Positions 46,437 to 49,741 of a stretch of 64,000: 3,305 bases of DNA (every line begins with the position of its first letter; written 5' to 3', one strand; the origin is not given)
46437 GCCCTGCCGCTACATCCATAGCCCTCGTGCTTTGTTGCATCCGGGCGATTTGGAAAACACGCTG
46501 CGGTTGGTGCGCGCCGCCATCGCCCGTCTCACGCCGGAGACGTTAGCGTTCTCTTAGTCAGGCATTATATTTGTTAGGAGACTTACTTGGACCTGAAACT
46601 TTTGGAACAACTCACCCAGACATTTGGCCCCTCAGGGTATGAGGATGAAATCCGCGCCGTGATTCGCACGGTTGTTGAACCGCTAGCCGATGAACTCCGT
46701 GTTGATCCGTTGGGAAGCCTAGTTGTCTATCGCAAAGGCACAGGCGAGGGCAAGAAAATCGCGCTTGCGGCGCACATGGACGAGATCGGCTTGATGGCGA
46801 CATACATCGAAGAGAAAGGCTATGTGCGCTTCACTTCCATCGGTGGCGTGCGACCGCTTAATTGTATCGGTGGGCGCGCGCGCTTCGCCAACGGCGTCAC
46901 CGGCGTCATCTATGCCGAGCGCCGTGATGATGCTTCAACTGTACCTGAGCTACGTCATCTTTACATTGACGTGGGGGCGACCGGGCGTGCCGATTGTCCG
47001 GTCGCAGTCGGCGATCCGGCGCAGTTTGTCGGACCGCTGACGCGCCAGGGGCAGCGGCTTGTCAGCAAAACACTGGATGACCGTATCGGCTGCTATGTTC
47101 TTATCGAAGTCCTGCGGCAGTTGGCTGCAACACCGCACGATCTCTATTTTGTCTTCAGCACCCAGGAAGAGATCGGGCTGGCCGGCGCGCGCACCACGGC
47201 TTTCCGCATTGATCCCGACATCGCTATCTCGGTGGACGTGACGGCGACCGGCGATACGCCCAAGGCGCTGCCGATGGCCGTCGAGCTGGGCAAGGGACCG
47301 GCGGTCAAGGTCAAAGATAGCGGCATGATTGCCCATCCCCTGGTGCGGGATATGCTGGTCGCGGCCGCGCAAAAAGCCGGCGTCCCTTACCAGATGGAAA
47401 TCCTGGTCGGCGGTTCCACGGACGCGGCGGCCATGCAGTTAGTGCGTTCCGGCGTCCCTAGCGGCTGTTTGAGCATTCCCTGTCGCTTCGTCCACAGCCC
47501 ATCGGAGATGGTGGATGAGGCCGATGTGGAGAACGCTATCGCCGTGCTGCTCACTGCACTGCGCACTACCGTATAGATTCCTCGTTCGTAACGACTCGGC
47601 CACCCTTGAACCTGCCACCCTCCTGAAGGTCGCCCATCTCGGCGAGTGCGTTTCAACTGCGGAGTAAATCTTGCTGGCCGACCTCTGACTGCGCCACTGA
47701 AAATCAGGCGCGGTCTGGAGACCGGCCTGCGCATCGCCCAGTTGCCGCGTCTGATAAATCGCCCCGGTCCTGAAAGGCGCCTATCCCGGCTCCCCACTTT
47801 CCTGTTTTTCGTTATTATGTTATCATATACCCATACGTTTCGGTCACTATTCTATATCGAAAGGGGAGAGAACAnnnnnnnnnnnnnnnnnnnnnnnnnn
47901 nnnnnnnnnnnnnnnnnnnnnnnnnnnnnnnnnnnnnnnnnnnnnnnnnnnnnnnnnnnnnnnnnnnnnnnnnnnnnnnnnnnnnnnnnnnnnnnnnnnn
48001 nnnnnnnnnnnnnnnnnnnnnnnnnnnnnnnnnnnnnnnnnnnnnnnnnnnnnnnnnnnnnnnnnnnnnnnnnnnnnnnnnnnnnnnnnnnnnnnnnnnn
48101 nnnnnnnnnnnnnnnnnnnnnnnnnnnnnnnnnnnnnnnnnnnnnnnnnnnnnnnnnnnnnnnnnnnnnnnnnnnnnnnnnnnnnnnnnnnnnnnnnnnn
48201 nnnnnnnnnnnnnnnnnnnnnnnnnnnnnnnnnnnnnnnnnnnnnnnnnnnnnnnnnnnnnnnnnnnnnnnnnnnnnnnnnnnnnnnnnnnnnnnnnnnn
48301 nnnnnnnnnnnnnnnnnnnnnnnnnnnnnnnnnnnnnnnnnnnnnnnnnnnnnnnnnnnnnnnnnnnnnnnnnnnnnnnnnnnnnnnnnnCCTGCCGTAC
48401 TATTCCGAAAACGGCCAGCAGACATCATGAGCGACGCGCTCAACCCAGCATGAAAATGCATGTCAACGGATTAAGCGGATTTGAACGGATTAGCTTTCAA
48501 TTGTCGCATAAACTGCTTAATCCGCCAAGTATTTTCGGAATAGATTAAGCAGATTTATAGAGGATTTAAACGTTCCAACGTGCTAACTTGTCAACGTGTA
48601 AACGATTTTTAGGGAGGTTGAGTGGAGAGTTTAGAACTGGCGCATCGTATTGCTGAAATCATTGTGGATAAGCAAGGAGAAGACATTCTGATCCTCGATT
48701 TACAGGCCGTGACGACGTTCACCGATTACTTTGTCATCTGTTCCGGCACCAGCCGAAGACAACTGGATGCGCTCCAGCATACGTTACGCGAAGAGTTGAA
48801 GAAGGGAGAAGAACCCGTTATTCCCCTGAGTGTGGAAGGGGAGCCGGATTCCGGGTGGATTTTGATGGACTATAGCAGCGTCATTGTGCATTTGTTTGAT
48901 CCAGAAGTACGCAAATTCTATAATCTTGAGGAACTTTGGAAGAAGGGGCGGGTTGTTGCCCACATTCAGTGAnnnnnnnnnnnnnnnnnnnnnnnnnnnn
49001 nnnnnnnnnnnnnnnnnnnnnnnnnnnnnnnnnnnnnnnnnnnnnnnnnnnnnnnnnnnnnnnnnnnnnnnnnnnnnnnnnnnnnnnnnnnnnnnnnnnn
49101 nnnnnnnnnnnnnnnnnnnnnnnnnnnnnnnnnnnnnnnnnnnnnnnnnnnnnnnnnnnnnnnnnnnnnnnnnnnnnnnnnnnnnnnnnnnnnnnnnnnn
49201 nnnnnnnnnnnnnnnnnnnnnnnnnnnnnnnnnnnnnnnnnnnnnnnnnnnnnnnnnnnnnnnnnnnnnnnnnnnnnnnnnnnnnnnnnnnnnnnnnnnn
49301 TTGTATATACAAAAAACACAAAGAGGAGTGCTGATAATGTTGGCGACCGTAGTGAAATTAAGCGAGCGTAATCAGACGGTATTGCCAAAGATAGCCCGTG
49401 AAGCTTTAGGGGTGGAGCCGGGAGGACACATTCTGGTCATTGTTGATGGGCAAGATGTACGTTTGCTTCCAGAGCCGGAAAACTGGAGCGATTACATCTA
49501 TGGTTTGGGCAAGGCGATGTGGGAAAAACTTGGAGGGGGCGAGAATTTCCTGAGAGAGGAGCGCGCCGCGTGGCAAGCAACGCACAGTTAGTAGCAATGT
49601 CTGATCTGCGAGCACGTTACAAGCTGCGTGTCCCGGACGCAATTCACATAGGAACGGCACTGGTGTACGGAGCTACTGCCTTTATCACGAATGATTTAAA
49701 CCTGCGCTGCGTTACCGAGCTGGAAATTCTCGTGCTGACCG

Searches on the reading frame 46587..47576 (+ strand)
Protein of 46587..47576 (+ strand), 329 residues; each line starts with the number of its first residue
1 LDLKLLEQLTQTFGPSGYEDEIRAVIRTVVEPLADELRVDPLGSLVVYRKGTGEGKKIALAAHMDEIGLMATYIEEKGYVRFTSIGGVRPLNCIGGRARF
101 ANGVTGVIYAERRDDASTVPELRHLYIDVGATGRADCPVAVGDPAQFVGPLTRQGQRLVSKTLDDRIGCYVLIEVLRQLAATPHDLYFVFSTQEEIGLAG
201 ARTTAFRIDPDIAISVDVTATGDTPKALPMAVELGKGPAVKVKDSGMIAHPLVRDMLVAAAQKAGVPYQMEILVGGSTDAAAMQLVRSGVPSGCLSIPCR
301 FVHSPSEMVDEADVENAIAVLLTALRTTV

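Call 50: search_protein_families(library=pfam, proteins=[window:46587-47576:+])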
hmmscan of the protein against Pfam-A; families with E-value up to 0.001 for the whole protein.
window:46587-47576:+ (329 aa): 4 families
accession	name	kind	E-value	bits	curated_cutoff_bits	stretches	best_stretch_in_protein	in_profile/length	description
PF05343.19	Peptidase_M42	-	3e-81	273.1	23.2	1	43-318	1-290/292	M42 glutamyl aminopeptidase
PF01546.33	Peptidase_M20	-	2.3e-12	47.7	24.6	1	164-326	35-205/206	Peptidase family M20/M25/M40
PF04389.22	Peptidase_M28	-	1.3e-05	25.5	21.3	1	164-224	32-100/193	Peptidase family M28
PF02127.20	Peptidase_M18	-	0.00052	19.4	24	0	232-321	335-428/432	Aminopeptidase I zinc metalloprotease (M18)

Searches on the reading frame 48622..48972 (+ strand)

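Call 50: search_protein_families(library=pfam, proteins=[window:48622-48972:+])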
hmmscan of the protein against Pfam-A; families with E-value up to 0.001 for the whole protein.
window:48622-48972:+ (116 aa): 1 family
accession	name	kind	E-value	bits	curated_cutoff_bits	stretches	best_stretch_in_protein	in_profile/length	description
PF02410.21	RsfS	-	6.3e-33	113.3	21.6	1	9-106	2-98/98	Ribosomal silencing factor during starvation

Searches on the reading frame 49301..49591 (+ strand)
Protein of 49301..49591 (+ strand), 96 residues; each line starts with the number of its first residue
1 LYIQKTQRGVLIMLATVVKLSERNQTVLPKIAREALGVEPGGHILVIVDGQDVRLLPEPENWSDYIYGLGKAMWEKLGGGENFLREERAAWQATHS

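Call 50: search_protein_families(library=pfam, proteins=[window:49301-49591:+])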
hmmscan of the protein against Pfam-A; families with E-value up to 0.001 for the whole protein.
window:49301-49591:+ (96 aa): 1 family
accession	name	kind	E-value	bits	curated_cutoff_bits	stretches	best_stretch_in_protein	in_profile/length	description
PF04014.23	MazE_antitoxin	-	2.5e-05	24.6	24.7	1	17-62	1-47/48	Antidote-toxin recognition MazE, bacterial antitoxin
